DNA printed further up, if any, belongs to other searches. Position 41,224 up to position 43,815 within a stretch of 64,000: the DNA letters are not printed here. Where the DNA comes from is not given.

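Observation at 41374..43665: Mrr-like nuclease fused to a STAND/NACHT-like NTPase in an AT-rich island: candidate undescribed antiphage protein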

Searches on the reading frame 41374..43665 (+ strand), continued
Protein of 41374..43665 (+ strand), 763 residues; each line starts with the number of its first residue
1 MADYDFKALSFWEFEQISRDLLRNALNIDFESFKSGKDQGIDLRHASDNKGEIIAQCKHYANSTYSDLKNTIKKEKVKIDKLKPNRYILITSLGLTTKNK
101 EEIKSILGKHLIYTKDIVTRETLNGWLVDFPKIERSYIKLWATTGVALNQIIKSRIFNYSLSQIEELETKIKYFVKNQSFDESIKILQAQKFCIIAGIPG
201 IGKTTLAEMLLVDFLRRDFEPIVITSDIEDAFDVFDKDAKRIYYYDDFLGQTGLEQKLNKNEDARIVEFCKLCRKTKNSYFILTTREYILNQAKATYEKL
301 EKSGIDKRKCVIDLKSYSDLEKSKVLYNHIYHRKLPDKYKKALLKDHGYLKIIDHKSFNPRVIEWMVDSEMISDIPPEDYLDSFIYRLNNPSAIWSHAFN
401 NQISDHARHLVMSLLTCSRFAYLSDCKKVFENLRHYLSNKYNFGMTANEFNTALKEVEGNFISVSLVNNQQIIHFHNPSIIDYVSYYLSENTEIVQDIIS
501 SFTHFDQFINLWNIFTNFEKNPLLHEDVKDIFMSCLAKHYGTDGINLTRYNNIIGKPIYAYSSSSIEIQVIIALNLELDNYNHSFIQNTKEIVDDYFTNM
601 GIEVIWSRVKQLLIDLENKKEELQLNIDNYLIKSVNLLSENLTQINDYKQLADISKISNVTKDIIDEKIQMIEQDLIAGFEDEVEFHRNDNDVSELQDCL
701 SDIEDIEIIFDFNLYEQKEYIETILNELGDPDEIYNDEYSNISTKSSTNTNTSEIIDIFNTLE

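Call 68: search_protein_families(library=padloc, proteins=[L036:7920-9782:+, L027:1149-3452:+, L049:7303-9984:+, L063:1193-2188:+, L001:10418-11419:-, L069:6148-6759:+, L049:6292-7296:+, L018:11171-12094:-, L055:15559-17277:+, L021:14692-15648:-], max_evalue=0.00001)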
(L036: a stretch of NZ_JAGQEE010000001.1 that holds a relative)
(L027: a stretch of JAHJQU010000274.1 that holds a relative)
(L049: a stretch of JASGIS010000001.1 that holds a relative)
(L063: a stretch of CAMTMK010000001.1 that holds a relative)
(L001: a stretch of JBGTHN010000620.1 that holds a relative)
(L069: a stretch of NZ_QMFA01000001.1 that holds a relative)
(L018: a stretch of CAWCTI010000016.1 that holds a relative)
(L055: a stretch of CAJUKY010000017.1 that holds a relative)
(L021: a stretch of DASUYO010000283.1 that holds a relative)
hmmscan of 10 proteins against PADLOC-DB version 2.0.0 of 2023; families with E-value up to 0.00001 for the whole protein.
L036:7920-9782:+ (621 aa): 73 families (the best 25 are shown)
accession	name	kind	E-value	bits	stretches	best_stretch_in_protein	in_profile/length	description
PDLC02979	AriA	-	1e-56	191.4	1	7-374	1-372/373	-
PDLC02358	Old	-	2.3e-24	84.2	2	229-408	181-363/578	Old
PDLC00067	GajA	-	2.8e-17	60.4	2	7-72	3-69/604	AAA ATPase domain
PDLC00091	GajA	-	9.5e-16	55.7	2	332-390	299-357/627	AAA ATPase domain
PDLC02980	AriA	-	9.9e-16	56.6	1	190-374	147-302/304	-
PDLC00062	GajA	-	1.1e-15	55.2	1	294-395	265-364/639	AAA ATPase domain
PDLC04168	GajA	-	1.3e-15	55.2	2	251-577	206-510/570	-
PDLC02335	AbiLi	-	2.2e-15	54.5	1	5-401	47-264/326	AbiLi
PDLC00090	GajA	-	4e-15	53.5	1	7-57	1-52/659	AAA ATPase domain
PDLC00069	GajA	-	1.8e-14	51.1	2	9-57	3-51/687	AAA ATPase domain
PDLC00066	GajA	-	2.3e-14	50.9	1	7-88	1-88/567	AAA ATPase domain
PDLC00099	GajA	-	2.5e-14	51.2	1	332-385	301-354/626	AAA ATPase domain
PDLC00086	GajA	-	3.1e-14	50.7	1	7-58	1-51/600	AAA ATPase domain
PDLC00096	GajA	-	3.1e-14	50.6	1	7-119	1-121/630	AAA ATPase domain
PDLC00278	PtuA1|PtuA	-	7.1e-14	49.9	1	7-52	1-46/436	AAA ATPase domain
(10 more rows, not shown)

L027:1149-3452:+ (768 aa): 25 families
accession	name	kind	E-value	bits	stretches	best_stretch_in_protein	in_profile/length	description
PDLC04895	PDC-S06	-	9.6e-75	250.5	1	1-687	1-709/784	-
PDLC04894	PDC-S06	-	3.9e-38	129.5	2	1-487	1-478/740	-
PDLC04886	PDC-S06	-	7.7e-33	112.2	1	183-680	177-647/727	-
PDLC04897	PDC-S06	-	3.8e-29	99.8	1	192-607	175-581/727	-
PDLC04887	PDC-S06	-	9.8e-29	98.5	2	144-578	171-587/790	-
PDLC04890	PDC-S06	-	1.1e-28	98.3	1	6-612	5-581/732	-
PDLC04896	PDC-S06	-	1e-25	88.5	2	1-417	1-409/732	-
PDLC04891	PDC-S06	-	1.2e-23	81.5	1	265-636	376-718/858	-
PDLC03859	LmuB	-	2.7e-23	81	1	133-612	230-596/611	-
PDLC04898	PDC-S06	-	1.1e-17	61.6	1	253-485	269-502/752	-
PDLC04135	mad3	-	3.6e-15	54.4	1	421-611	185-330/374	mads_3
PDLC04888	PDC-S06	-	6.1e-14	49.1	1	536-624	621-706/851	-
PDLC04893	PDC-S06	-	2.5e-13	47.3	1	262-613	371-693/862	-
PDLC04889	PDC-S06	-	3.9e-12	43.5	1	378-580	275-456/693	-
PDLC04892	PDC-S06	-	7.1e-12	42.4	1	264-609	363-679/843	-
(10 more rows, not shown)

L049:7303-9984:+ (894 aa): 9 families
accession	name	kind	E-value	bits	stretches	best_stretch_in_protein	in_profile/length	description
PDLC02198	IetS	-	2e-59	199.3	1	286-874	224-781/795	-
PDLC04233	IetS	-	8.1e-44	147.9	1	295-751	281-752/855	-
PDLC02197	IetS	-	9e-42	141.3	1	276-639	216-537/749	-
PDLC02201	IetS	-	1.7e-36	123.8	2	495-641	400-528/781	-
PDLC02199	IetS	-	1.4e-25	87.6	1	292-621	290-583/826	-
PDLC02200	IetS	-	1.8e-23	80.6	1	313-757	265-645/780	-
PDLC02202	IetS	-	1.1e-19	68.2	1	316-642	296-561/780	-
PDLC04234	IetS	-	5.3e-11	39.4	1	410-561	395-563/656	-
PDLC03014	subtilase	-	5e-07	27.5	1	314-637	170-376/391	-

L063:1193-2188:+ (332 aa): 38 families (the best 25 are shown)
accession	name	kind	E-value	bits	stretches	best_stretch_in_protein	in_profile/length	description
PDLC04843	PDC-S05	-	2.1e-158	524.8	1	2-328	5-328/330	-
PDLC04853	PDC-S05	-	1e-143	476.5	1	2-331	5-334/336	-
PDLC04851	PDC-S05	-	3.1e-135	448.7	1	2-328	9-338/342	-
PDLC04852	PDC-S05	-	6.8e-130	431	1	2-331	10-344/346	-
PDLC04864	PDC-S05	-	5.6e-120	397.8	1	58-331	2-275/277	-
PDLC04868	PDC-S05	-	5.6e-119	395.1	1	2-324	5-331/335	-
PDLC04871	PDC-S05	-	3.2e-108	360.6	1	1-322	129-459/468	-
PDLC04870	PDC-S05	-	1.4e-95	316.7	1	2-201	8-209/214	-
PDLC04876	PDC-S05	-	1.3e-68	228.1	1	2-161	7-171/174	-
PDLC04858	PDC-S05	-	7.6e-60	198.6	1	1-128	1-130/138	-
PDLC04965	PDC-S23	-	5.7e-58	194.8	1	1-143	1-143/327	-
PDLC04964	PDC-S23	-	5.5e-57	191.4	1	1-128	1-132/331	-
PDLC04854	PDC-S05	-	1.6e-56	189.3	1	1-130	1-134/212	-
PDLC04872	PDC-S05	-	1.3e-55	185.4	1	2-129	4-134/152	-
PDLC04879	PDC-S05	-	7e-53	177.9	1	2-125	4-128/285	-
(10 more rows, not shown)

L001:10418-11419:- (333 aa): 0 families

L069:6148-6759:+ (204 aa): 0 families

L049:6292-7296:+ (335 aa): 6 families
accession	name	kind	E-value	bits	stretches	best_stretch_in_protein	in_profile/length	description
PDLC02196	IetA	-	5.2e-73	244.6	1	6-330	7-325/374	-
PDLC02195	IetA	-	9.3e-66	220.7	1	3-321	4-332/395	-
PDLC04232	IetA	-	1.5e-59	200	1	2-330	3-320/330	-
PDLC04231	IetA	-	2.2e-36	124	1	3-265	4-256/262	-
PDLC00915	TRIP13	-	5.9e-17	60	1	128-326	65-291/302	TRIP13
PDLC00914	TRIP13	-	7.2e-12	43.4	1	167-276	129-238/302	TRIP13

L018:11171-12094:- (308 aa): 23 families
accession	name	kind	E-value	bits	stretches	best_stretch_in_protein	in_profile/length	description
PDLC03026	MTase_I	-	7.8e-104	346.5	1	6-305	191-478/487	Type I methyltransferase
PDLC03021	MTase_I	-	4.7e-46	155.6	1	7-301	212-486/491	Type I methyltransferase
PDLC03025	MTase_I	-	2.7e-28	97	1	10-217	208-404/569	Type I methyltransferase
PDLC04134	mad2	-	3.7e-25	86.7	1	22-224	315-485/492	mads_2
PDLC03022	MTase_I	-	1e-19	68.4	1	34-227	255-447/857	Type I methyltransferase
PDLC03027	MTase_I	-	8.3e-19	65.6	1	25-187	212-373/810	Type I methyltransferase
PDLC03031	MTase_I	-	9.3e-18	61.8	1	24-182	240-406/834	Type I methyltransferase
PDLC03032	MTase_I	-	2e-16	57.2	1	60-184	253-372/1001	Type I methyltransferase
PDLC03036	MTase_I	-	3.9e-15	53.3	1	35-203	290-447/635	Type I methyltransferase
PDLC03029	MTase_I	-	7.4e-11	39.2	1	23-178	239-400/661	Type I methyltransferase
PDLC03035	MTase_I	-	1.6e-10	38.2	1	24-200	230-404/653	Type I methyltransferase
PDLC03018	MTase_I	-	7.6e-10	35.8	1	16-88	409-483/749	Type I methyltransferase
PDLC03033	MTase_I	-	4.2e-09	33.9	1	65-183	301-423/541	Type I methyltransferase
PDLC03030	MTase_I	-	1.3e-08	31.8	1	17-185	395-585/670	Type I methyltransferase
PDLC03318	MTase_II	-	2.8e-08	30.6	1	66-185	500-628/723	Type II methyltransferase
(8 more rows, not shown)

L055:15559-17277:+ (573 aa): 1 family
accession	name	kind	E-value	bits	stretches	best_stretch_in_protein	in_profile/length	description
PDLC01737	TnsB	-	7.7e-06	22.5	0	193-460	204-478/621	TnsB_0_V-K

L021:14692-15648:- (319 aa): 5 families
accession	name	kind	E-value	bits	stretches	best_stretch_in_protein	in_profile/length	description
PDLC04135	mad3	-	2.6e-31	107.5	1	120-232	232-358/374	mads_3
PDLC02980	AriA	-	7.6e-15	53.6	1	135-201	229-298/304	-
PDLC04140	mad8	-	7.1e-11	40.2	1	33-205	18-236/314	mads_8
PDLC04164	AriA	-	6.5e-06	23.9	0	129-201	157-231/253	-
PDLC00293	PtuA1|PtuA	-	9.2e-06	22.9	0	122-202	289-382/527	AAA ATPase domain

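Call 69: search_protein_families(library=pfam, alignment_id=A2, max_evalue=0.00001)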
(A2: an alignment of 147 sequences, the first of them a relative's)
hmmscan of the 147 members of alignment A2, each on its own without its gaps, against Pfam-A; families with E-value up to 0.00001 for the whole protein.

A. member 1, L001:2836-3495:+ (220 aa): 1 family
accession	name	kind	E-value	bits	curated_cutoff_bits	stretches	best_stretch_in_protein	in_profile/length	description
PF14082.12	SduA_C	-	4.9e-14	53.2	27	1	26-203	2-159/159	Shedu protein SduA, C-terminal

B. families by the number of members that match (of 147 scanned): 125 families (the first 25 are shown)
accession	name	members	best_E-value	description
PF02463.25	SMC_N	9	4.6e-09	RecF/RecN/SMC N terminal domain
PF13304.12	AAA_21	8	4.6e-19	AAA domain, putative AbiEii toxin, Type IV TA system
PF13175.12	AAA_15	7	1.2e-65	AAA ATPase domain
PF13166.12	AAA_13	5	9.6e-138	AAA domain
PF13310.11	Virulence_RhuM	5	2.4e-108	Virulence protein RhuM family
PF13476.12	AAA_23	5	1.2e-12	AAA domain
PF20469.4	OLD-like_TOPRIM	4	7.9e-19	Overcoming lysogenization defect protein-like, TOPRIM domain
PF00270.35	DEAD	4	1.8e-13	DEAD/DEAH box helicase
PF11398.14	DUF2813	4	8.4e-12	Protein of unknown function (DUF2813)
PF04851.21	ResIII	4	3.6e-11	Type III restriction enzyme, res subunit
PF00239.26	Resolvase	3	1.8e-41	Resolvase, N terminal domain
PF00589.27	Phage_integrase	3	5e-34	Phage integrase family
PF00271.37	Helicase_C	3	1.2e-18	Helicase conserved C-terminal domain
PF13514.12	AAA_27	3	2.1e-06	AAA domain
PF13701.12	DDE_Tnp_1_4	2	8.6e-161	Transposase DDE domain group 1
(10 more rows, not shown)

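Call 73: find_encoding_contigs(protein=P0004, flank=8000, max_places=1)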
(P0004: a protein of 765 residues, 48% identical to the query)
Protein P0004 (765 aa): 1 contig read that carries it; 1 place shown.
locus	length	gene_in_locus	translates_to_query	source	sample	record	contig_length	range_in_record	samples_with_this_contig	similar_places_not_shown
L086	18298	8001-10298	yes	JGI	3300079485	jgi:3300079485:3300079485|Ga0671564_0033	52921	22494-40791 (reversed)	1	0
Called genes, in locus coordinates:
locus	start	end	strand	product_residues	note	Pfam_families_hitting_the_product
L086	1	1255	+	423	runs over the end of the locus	PF00108:Thiolase_N, PF00109:ketoacyl-synt, PF02803:Thiolase_C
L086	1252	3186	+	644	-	PF00378:ECH_1, PF16113:ECH_2, PF02737:3HCDH_N, PF00725:3HCDH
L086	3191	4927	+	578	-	PF00501:AMP-binding, PF23562:AMP-binding_C_3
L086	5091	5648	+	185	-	-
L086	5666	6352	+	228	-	PF13614:AAA_31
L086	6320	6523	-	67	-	-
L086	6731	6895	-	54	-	-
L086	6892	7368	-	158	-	-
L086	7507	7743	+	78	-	-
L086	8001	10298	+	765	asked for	PF04471:Mrr_cat (weak), PF20720:nSTAND3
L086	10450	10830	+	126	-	PF13650:Asp_protease_2 (weak), PF13975:gag-asp_proteas (weak)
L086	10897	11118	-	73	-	PF07927:HicA_toxin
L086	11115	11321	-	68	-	PF15919:HicB_lk_antitox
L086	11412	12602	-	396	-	PF01053:Cys_Met_Meta_PP, PF00155:Aminotran_1_2, PF00266:Aminotran_5 (faint)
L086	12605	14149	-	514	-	PF13230:GATase_4 (faint), PF13522:GATase_6, PF13537:GATase_7, PF00156:Pribosyltran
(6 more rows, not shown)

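Call 74: find_encoding_contigs(protein=P0009, flank=8000, max_places=1)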
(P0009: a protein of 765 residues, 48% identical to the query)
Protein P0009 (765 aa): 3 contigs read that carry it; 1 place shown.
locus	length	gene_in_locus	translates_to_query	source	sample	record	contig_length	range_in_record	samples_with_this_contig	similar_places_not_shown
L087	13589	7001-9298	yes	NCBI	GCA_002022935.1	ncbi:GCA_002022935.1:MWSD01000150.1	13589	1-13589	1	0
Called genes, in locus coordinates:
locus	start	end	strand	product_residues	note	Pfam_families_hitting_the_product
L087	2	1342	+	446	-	?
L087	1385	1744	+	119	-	PF06249:EutQ, PF05899:Cupin_3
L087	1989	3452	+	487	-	PF00909:Ammonium_transp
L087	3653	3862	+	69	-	-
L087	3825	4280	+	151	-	PF13527:Acetyltransf_9 (faint), PF00583:Acetyltransf_1, PF13673:Acetyltransf_10, PF13508:Acetyltransf_7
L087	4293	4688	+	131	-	PF04828:GFA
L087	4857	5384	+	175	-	PF13302:Acetyltransf_3, PF00583:Acetyltransf_1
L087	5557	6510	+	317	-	PF08240:ADH_N, PF00107:ADH_zinc_N, PF13602:ADH_zinc_N_2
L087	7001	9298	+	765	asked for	PF04471:Mrr_cat (weak), PF20720:nSTAND3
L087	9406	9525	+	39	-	-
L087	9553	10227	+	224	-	-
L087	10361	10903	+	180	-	-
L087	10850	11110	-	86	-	-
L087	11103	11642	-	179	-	-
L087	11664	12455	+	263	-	PF00378:ECH_1, PF16113:ECH_2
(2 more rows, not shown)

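Call 75: find_encoding_contigs(protein=P0011, flank=8000, max_places=1)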
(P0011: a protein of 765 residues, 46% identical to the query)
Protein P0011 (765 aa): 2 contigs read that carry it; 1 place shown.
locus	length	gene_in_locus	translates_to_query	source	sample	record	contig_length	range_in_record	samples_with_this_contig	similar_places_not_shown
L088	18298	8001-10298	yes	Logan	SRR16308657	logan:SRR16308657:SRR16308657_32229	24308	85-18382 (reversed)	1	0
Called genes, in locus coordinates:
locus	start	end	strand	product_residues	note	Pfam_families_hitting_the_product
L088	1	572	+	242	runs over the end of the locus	PF13560:HTH_31, PF01381:HTH_3 (weak)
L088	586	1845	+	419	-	PF07804:HipA_C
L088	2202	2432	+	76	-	-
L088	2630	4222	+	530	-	PF13304:AAA_21, PF13175:AAA_15 (weak)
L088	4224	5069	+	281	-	-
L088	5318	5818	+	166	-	-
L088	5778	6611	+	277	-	PF00069:Pkinase, PF01636:APH (faint), PF07714:PK_Tyr_Ser-Thr, PF03109:ABC1 (weak)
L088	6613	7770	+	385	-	-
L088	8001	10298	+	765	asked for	PF04471:Mrr_cat (weak), PF20720:nSTAND3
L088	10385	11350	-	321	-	PF08279:HTH_11 (weak), PF13280:WYL, PF25583:WCX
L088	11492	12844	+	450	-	-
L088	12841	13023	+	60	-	PF15937:PrlF_antitoxin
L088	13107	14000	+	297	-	PF00149:Metallophos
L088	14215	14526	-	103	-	PF00543:P-II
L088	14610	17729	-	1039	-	PF00873:ACR_tran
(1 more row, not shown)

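Call 84: search_dna_similar(query=window:41374-43662:+, collection=plasmids, mode=protein, max_rows=25)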
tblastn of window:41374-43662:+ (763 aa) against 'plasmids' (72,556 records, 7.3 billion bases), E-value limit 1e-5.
Records with a match: 54; places in all: 56; records where one place covers at least 80% of the query: 2.
Best place of each record, by identity: <60% 54.
By first word of the organism name: Sinorhizobium 9; Piscirickettsia 9; Rhizobium 8; Agrobacterium 7; Streptomyces 4; Bradyrhizobium 2; Neorhizobium 2; Prosthecochloris 1; Bacillus 1; Pseudomonas 1; and 10 more.
By predicted mobility (MOB-suite, as given by PLSDB): conjugative 31; non-mobilizable 17; mobilizable 6.
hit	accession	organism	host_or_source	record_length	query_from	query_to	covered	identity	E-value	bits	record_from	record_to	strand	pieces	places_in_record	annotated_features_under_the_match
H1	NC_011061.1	Prosthecochloris aestuarii DSM 271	-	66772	4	698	91%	34.1%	8e-131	436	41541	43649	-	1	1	restriction endonuclease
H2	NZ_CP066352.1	Bradyrhizobium japonicum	Glycine max,DNA isolated from pure ...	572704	4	653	85%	30.6%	1e-91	322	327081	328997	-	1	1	restriction endonuclease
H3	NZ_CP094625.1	Bacillus thuringiensis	whole organism,soil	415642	1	496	65%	38.3%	3e-90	318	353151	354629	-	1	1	restriction endonuclease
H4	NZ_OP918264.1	Pseudomonas fluorescens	-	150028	4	513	67%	36.4%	2e-95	333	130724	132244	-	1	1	restriction endonuclease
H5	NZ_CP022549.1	Sphingorhabdus sp. YGSMI21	cell culture,West sea sediment in South ...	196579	4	529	69%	34.9%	1e-92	325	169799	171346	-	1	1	AAA family ATPase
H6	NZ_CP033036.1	Agrobacterium fabrum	-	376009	4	513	67%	34.8%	2e-87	310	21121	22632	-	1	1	restriction endonuclease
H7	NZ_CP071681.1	Rhizobium ruizarguesonis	lentil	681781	1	514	67%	34.4%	1e-91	322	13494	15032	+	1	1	restriction endonuclease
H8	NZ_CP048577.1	Agrobacterium tumefaciens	-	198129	4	514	67%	33.9%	4e-92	323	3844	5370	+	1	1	restriction endonuclease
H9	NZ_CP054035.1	Rhizobium indicum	Pisum sativum l. (pea),Pure culture,Pea ...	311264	1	512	67%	33.7%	2e-72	265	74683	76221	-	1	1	AAA family ATPase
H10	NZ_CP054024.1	Rhizobium indicum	Pisum sativum l. (pea),Pure culture,Pea ...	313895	1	512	67%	33.7%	2e-72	265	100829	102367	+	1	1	AAA family ATPase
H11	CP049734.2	Rhizobium leguminosarum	Pisum sativum,Pisum sativum nodules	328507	1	512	67%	33.7%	2e-72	265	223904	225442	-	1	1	AAA family ATPase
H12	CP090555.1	Neorhizobium galegae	Galega,Cell culture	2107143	13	492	63%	35.9%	1e-90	319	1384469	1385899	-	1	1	ATP-binding protein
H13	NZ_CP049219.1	Agrobacterium tumefaciens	Clematis,cell culture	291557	4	512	67%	33.5%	4e-79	285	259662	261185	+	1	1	restriction endonuclease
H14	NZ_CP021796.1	Sinorhizobium meliloti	Medicago sativa,Single Cell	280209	1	514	65%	34.1%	6e-84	339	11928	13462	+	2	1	hypothetical protein | restriction endonuclease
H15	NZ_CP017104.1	Rhizobium gallicum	Phaseolus vulgaris,Whole ...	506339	3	513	67%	33.0%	2e-79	286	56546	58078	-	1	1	restriction endonuclease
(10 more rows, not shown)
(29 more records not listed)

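Call 85: search_dna_similar(query=window:41374-43662:+, collection=phages, mode=protein, max_rows=15)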
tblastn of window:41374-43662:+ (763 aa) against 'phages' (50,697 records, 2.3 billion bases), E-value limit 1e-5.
Records with a match: 3; places in all: 3; records where one place covers at least 80% of the query: 0.
Best place of each record, by identity: <60% 3.
By first word of the organism name: Bacteriophage 2; Clostridium 1.
By host as written in the record: - 2; Clostridium saccharoperbutylacetonicum N1-4 (HMT) 1.
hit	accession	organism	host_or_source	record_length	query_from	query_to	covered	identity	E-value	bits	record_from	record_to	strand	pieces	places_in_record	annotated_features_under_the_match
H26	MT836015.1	Bacteriophage sp.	human fecal samples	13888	4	513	67%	36.9%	2e-96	334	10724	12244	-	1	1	record has no annotation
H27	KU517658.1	Clostridium phage HM T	Clostridium saccharoperbutylacetonicum ...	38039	4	507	66%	29.0%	5e-52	202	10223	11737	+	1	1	restriction endonuclease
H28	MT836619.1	Bacteriophage sp.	human fecal samples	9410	4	565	74%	24.8%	2e-34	148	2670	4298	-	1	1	record has no annotation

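Call 96: search_protein_families(library=padloc, alignment_id=A4, max_evalue=0.001)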
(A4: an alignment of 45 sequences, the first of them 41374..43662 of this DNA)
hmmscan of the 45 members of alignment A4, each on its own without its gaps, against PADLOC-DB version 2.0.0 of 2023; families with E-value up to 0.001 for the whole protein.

A. member 1, window:41374-43662:+ (763 aa): 4 families
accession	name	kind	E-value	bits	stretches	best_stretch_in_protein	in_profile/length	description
PDLC05079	PDC-S73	-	3.6e-156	520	1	1-759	1-749/752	-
PDLC02400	Aga_TIR-PNTD1-PNTD2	-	9.6e-43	144.4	1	3-159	2-157/639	Class I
PDLC02416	Aga_REase-TIR-PNTD1-PNTD2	-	4.5e-30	102.8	1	3-184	2-169/572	Class I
PDLC04140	mad8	-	0.00025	18.7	1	187-334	24-151/314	mads_8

B. families by the number of members that match (of 45 scanned): 9 families
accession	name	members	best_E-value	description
PDLC05079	PDC-S73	45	6.7e-177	-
PDLC02400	Aga_TIR-PNTD1-PNTD2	45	1.6e-47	Class I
PDLC02416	Aga_REase-TIR-PNTD1-PNTD2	45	7.2e-35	Class I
PDLC04140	mad8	13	0.00011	mads_8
PDLC04715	PDC-M58A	2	0.00025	-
PDLC02422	PprDinG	2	0.00076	-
PDLC02911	VakA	1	2.3e-05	-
PDLC03920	MkoA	1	4.5e-05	-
PDLC01032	Csx1/Csm6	1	0.00079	CARF+HEPN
